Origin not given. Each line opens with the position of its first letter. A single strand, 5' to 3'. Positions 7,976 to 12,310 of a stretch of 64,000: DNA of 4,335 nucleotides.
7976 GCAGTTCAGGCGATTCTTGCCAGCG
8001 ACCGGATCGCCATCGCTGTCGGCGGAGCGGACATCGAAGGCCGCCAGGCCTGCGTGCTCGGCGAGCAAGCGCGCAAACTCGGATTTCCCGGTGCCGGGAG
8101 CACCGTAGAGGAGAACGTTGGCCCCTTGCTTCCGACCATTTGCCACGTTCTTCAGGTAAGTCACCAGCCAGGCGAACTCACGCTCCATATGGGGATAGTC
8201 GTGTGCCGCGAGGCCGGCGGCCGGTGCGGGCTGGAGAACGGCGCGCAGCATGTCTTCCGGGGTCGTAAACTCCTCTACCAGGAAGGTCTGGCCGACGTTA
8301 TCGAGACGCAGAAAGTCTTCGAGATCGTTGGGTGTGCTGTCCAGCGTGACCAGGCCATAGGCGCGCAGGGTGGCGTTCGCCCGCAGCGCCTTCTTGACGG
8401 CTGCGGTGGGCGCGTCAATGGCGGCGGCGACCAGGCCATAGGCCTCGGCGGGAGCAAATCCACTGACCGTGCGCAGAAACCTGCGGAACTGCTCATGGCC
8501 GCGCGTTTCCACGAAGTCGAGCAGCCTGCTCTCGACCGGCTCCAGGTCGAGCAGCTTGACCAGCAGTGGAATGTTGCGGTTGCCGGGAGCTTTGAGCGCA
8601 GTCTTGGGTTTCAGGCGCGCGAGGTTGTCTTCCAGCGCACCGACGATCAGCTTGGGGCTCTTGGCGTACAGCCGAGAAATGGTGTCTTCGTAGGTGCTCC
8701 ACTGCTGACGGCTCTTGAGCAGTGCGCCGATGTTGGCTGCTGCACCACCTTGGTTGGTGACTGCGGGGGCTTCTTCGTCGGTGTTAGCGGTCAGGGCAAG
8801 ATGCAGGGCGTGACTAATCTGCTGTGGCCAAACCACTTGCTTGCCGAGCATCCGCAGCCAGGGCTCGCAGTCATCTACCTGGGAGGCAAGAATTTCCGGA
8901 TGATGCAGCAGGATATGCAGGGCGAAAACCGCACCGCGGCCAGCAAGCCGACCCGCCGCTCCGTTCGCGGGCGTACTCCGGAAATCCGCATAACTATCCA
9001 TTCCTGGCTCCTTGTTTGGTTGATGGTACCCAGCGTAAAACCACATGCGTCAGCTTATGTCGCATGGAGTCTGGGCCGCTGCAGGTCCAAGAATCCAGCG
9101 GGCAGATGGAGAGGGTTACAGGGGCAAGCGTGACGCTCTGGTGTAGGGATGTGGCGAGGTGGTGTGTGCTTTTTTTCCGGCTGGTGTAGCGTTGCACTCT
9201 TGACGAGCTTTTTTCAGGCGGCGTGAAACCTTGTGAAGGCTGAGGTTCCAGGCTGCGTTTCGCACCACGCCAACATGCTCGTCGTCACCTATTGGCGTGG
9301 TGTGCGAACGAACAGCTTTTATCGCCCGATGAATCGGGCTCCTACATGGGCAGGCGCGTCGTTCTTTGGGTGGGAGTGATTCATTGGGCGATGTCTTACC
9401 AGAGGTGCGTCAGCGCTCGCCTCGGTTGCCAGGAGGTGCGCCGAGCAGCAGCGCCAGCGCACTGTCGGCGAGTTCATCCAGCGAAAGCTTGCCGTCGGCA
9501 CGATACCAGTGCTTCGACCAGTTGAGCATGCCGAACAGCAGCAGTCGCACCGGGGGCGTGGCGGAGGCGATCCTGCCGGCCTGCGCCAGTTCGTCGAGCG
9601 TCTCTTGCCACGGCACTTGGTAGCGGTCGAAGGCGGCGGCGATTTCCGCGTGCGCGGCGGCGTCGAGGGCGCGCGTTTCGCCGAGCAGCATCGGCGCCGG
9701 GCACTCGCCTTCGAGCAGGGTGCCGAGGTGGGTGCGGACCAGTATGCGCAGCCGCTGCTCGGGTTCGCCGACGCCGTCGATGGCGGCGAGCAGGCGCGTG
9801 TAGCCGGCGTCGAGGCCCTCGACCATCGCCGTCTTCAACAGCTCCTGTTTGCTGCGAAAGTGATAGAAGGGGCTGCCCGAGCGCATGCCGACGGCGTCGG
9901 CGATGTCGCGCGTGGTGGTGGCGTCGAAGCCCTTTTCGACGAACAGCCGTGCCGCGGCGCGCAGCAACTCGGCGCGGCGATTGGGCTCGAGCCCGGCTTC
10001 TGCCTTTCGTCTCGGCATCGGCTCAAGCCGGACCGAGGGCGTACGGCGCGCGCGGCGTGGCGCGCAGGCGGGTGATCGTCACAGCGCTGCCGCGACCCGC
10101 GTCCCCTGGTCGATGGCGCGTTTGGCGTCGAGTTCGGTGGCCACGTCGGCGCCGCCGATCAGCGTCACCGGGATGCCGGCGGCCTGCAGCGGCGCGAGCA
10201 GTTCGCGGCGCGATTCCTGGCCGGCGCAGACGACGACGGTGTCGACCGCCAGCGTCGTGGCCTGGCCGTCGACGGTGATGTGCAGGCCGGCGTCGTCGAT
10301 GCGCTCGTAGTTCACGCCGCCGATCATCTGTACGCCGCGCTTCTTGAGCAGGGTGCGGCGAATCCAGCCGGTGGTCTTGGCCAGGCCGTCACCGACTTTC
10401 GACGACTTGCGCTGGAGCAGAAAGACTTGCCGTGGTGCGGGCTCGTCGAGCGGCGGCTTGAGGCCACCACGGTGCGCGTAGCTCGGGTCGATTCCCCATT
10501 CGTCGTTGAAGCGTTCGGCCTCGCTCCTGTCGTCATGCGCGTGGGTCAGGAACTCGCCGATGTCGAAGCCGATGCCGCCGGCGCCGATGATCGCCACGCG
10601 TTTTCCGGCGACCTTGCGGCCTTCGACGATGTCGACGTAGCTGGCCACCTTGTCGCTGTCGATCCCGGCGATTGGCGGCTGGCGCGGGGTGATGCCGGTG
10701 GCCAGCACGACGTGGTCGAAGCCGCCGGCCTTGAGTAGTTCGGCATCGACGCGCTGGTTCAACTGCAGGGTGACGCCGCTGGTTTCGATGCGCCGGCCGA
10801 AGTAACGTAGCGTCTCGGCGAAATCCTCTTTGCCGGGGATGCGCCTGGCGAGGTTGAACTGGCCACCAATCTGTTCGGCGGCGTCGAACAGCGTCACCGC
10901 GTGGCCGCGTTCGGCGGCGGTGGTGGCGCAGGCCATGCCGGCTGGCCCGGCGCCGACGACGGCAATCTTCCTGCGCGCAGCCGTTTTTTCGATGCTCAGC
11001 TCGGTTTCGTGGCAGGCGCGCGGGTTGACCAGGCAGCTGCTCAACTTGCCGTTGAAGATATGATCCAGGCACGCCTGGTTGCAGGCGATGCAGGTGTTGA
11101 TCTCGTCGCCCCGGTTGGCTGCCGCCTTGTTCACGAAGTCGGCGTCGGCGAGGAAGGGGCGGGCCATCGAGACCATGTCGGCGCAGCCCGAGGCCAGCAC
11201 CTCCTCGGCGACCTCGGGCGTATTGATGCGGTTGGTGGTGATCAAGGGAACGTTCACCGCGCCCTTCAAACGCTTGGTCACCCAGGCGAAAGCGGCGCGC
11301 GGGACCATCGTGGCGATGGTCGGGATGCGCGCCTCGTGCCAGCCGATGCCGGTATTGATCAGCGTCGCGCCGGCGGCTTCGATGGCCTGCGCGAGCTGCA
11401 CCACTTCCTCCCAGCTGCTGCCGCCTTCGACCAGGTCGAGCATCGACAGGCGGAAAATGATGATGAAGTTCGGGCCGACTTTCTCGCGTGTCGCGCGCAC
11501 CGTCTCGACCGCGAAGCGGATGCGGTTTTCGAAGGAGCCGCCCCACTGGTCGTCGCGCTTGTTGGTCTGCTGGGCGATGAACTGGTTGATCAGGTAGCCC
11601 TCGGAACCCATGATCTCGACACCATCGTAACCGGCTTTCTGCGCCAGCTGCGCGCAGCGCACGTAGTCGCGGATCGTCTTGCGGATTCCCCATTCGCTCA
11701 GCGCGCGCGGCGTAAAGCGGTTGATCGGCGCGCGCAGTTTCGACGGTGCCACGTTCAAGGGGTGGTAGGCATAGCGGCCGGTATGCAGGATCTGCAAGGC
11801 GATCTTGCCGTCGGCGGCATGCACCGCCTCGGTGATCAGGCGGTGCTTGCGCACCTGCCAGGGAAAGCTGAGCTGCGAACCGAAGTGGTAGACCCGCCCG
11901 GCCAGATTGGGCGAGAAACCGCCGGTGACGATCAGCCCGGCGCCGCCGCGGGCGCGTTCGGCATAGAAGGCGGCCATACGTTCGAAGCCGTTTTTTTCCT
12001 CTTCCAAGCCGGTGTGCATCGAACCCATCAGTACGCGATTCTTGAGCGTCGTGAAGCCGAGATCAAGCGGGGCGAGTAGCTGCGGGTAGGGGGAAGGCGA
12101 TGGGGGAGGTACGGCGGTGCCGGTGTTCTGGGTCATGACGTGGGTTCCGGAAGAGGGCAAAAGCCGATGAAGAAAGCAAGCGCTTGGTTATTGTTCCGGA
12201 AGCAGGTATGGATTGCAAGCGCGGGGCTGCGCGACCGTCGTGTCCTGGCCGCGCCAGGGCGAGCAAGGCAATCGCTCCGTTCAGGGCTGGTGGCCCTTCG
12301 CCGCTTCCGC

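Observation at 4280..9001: AAA+ ATPase / dead-phosphatase / WYL regulator / acidic protein cassette beside a type IV nuclease: candidate uncharacterised defence or conflict system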

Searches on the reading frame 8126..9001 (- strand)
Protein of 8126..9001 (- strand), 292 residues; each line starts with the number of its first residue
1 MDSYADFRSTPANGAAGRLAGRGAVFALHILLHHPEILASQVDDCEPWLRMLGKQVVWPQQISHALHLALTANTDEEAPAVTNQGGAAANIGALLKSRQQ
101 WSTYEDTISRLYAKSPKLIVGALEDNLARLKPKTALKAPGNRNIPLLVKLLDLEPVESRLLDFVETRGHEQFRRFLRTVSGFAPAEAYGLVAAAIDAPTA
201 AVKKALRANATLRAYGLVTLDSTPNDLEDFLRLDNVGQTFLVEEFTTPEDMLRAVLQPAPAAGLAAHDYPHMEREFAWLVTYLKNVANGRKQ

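Call 59: search_protein_families(library=phrogs, proteins=[window:8140-9001:-], max_evalue=0.01)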
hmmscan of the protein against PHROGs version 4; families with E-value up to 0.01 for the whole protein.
window:8140-9001:- (287 aa): 1 family
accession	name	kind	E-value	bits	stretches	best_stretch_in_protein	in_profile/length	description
phrog_10401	-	other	9.6e-12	45.4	1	125-285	71-232/667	ATPase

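Call 61: search_solved_structures(query=A5, max_evalue=10)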
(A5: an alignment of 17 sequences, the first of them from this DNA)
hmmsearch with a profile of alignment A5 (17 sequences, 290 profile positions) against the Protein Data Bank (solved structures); distinct sequences matched with E-value up to 10: 3.
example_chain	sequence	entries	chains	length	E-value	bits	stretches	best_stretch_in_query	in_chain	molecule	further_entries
8pqm_A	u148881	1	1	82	0.1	15.1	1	182-220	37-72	FadR family transcriptional regulator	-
9evs_f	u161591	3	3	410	1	11.9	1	99-155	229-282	mS47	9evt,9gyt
1h0h_B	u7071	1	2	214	1.7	11.2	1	54-119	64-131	FORMATE DEHYDROGENASE SUBUNIT BETA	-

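Call 69: predict_structure(alignment_id=A5)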
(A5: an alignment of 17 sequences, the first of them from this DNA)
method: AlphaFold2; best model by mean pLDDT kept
length: 292 residues; sequences in the alignment: 17
mean_pLDDT: 81.0   pTM: 0.74
mean pLDDT of the five models: 81.0, 80.2, 79.9, 78.9, 77.4
residues with pLDDT >= 90: 127; 70-90: 100; 50-70: 39; < 50: 26
segments of 3 or more residues with pLDDT < 50: 1-13, 76-88
pLDDT, mean of each block of 10 residues (from residue 1): 36 63 92 93 88 80 86 57 45 65 90 94 91 66 91 93 91 93 93 96 95 93 94 90 87 68 65 80 79 56
secondary structure, 60 per line:
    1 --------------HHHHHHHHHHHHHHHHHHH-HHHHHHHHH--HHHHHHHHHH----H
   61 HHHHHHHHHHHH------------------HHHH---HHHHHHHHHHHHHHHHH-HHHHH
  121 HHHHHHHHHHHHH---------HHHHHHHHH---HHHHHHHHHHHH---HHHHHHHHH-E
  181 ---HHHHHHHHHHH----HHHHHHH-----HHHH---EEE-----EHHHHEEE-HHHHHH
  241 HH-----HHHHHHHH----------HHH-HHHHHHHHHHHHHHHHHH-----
elements in order: H15-33 H35-43 H46-55 H60-72 H91-94 H98-114 H116-133 H143-151 H155-166 H170-178 H184-194 H199-205 H211-214 E218-220 H227-230 E231-233 H235-242 H248-255 H270-287

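Call 71: fold_search(model_id=the predicted structure, library=pdb)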
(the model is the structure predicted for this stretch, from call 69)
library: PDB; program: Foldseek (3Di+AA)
matches with E <= 10: 36; with E <= 0.001: 0
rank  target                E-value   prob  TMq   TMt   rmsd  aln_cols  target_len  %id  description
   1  4lln_D                3.8e-01  0.93  0.24  0.46  19.3       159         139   12  Crystal structure of S. aureus MepR-DNA complex (released 2014-05-14)
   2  9prr_A                8.6e-01  0.08  0.15  0.16  21.6       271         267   18  X-ray crystal structure of Streptomyces cacaoi PolF in complex with iron and L-isoleucine (released 2025-10-15)
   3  9prr_C                1.2e+00  0.06  0.13  0.14  21.3       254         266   18  X-ray crystal structure of Streptomyces cacaoi PolF in complex with iron and L-isoleucine (released 2025-10-15)
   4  4l9n_A                1.2e+00  0.63  0.22  0.41  14.5       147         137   14  Crystal structure of MepR A103V mutant from multidrug resistant S. aureus clinical isolate (released 2013-09-11)
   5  3vb2_A                1.3e+00  0.66  0.22  0.43  14.9       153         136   18  Crystal Structure of the Reduced Form of MarR from E.coli (released 2013-01-30)
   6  4zzl_A                1.4e+00  0.69  0.23  0.42  14.8       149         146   15  MexR R21W derepressor mutant causing multidrug resistance in P. aeruginosa by mexAB-oprM efflux pump expression (released 2016-07-27)
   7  9pj2_D                1.9e+00  0.05  0.15  0.15  21.3       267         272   16  Crystal structure of non-haem diiron azetidine synthase from Streptomyces cacaoi var. asoensis complexed with iron, L- (released 2025-12-24)
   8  4fx4_B                2.8e+00  0.47  0.21  0.43  16.2       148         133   16  Crystal structure of M. tuberculosis transcriptional regulator MOSR (Rv1049) in compex with DNA (released 2012-09-26)
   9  4gxo_B                2.8e+00  0.13  0.15  0.30  17.6       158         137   11  Crystal structure of Staphylococcus aureus protein SarZ mutant C13E (released 2012-09-26)
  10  9j3v_C                3.4e+00  0.03  0.14  0.15  21.7       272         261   17  Fe2+/Fe2+ PolF-L-isoleucine complex (released 2025-10-08)
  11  9prr_E                3.4e+00  0.03  0.14  0.15  21.6       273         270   18  X-ray crystal structure of Streptomyces cacaoi PolF in complex with iron and L-isoleucine (released 2025-10-15)
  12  9prr_D                3.5e+00  0.03  0.15  0.16  21.6       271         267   18  X-ray crystal structure of Streptomyces cacaoi PolF in complex with iron and L-isoleucine (released 2025-10-15)
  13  9j3v_A                3.7e+00  0.03  0.13  0.14  21.0       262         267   18  Fe2+/Fe2+ PolF-L-isoleucine complex (released 2025-10-08)
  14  2d1h_A                4.2e+00  0.57  0.24  0.62   6.0       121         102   12  Crystal structure of ST1889 protein from thermoacidophilic archaeon Sulfolobus tokodaii (released 2006-09-05)
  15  1lj9_B                4.4e+00  0.30  0.21  0.38  16.4       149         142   13  The crystal structure of the transcriptional regulator SlyA (released 2003-01-21)
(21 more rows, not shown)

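Call 73: fold_search(model_id=the predicted structure, library=viral)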
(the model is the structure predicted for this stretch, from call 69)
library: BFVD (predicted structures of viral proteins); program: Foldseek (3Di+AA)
matches with E <= 10: 56; with E <= 0.001: 0
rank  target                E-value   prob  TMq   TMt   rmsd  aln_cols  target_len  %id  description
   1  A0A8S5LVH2            8.6e-01  0.09  0.17  0.14  19.2       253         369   12  Uncharacterized protein [Siphoviridae sp. ctkzC12]
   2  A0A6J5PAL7            9.0e-01  0.06  0.13  0.08  17.6       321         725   13  Uncharacterized protein [uncultured Caudovirales phage]
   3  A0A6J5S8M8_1          1.1e+00  0.09  0.18  0.06  20.2       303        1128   17  Large polyvalent protein-associated domain-containing protein [uncultured Caudovirales phage]
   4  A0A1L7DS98            1.4e+00  0.04  0.12  0.06  22.9       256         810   11  DNA-directed RNA polymerase [Ralstonia phage phiAp1]
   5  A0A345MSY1            3.1e+00  0.33  0.24  0.40   6.3       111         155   11  Resolvase [crAssphage sp. isolate ctbg_1]
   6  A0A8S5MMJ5            3.2e+00  0.06  0.12  0.17  14.8       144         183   13  DNA-directed RNA polymerase specialized sigma subunit-like protein (Fragment) [Siphoviridae sp. ctxc31]
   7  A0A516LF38            3.4e+00  0.35  0.21  0.50   4.9       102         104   14  (no name in the UniProt tables at hand)
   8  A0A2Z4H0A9            3.7e+00  0.03  0.13  0.06  18.8       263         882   14  RS1-1 [Human herpesvirus 1]
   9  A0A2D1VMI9            3.9e+00  0.03  0.15  0.10  27.4       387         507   12  Uncharacterized protein [Sodiomyces alkalinus fusarivirus 1]
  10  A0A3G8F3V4            4.2e+00  0.38  0.22  0.53   4.2        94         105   11  Uncharacterized protein [Proteus phage Mydo]
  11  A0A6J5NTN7            4.2e+00  0.20  0.19  0.14  10.5       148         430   13  Uncharacterized protein [uncultured Caudovirales phage]
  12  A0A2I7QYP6            4.6e+00  0.18  0.21  0.44  12.6       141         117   17  (no name in the UniProt tables at hand)
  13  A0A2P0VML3            4.6e+00  0.03  0.12  0.13  16.9       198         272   11  Putative transcription initiation factor TFIIIB subunit Brf1/transcription initiation factor TFIIB [Tetraselmis virus 1]
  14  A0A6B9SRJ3            4.6e+00  0.02  0.12  0.08  18.8       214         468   15  (no name in the UniProt tables at hand)
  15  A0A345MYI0            5.1e+00  0.04  0.16  0.17  14.7       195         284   12  (no name in the UniProt tables at hand)
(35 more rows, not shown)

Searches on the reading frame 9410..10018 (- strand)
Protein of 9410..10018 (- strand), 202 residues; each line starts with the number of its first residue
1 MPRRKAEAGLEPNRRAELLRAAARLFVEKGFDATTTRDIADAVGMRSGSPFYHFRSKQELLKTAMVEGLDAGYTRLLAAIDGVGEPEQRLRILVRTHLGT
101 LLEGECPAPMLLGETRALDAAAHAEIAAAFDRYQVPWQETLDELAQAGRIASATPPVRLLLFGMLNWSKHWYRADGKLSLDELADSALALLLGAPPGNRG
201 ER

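Call 4: search_protein_families(library=pfam, proteins=[window:9410-10018:-], max_evalue=0.01)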
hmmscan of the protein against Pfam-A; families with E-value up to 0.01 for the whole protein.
window:9410-10018:- (202 aa): 2 families
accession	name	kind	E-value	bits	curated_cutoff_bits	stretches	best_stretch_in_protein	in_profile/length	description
PF17932.6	TetR_C_24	-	5.8e-22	78.5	26.4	1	84-192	2-111/114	Tetracyclin repressor-like, C-terminal domain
PF00440.29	TetR_N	-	4.5e-16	58.8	24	1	18-62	1-45/47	Bacterial regulatory proteins, tetR family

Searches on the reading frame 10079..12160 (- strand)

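Call 118: search_protein_families(library=pfam, proteins=[window:10079-12160:-], max_evalue=0.00001)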
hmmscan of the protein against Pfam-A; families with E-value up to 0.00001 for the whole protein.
window:10079-12160:- (693 aa): 9 families
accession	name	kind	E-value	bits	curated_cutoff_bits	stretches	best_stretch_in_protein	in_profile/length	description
PF00724.26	Oxidored_FMN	-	5.1e-87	292.8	27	1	28-352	2-341/342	NADH:flavin oxidoreductase / NADH oxidase family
PF07992.20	Pyr_redox_2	-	1e-26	94.5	26.1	1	398-673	2-259/291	Pyridine nucleotide-disulphide oxidoreductase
PF03486.20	HI0933_like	-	1.9e-10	41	50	1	398-437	2-41/244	HI0933-like protein Rossmann domain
PF13450.12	NAD_binding_8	-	1.6e-09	38.4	21.9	1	401-442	1-41/68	NAD(P)-binding Rossmann-like domain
PF00070.33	Pyr_redox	-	2.2e-08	34.9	22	0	398-435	1-38/82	Pyridine nucleotide-disulphide oxidoreductase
PF13738.12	Pyr_redox_3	-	4.4e-07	29.9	30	0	401-426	2-28/305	Pyridine nucleotide-disulphide oxidoreductase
PF12831.13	FAD_oxidored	-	6.9e-07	29.3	27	1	399-435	2-38/416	FAD dependent oxidoreductase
PF01266.30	DAO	-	2.6e-06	27.7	27.9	0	398-433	1-37/353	FAD dependent oxidoreductase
PF00890.30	FAD_binding_2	-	3.4e-06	26.9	20.4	1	399-436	2-39/414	FAD binding domain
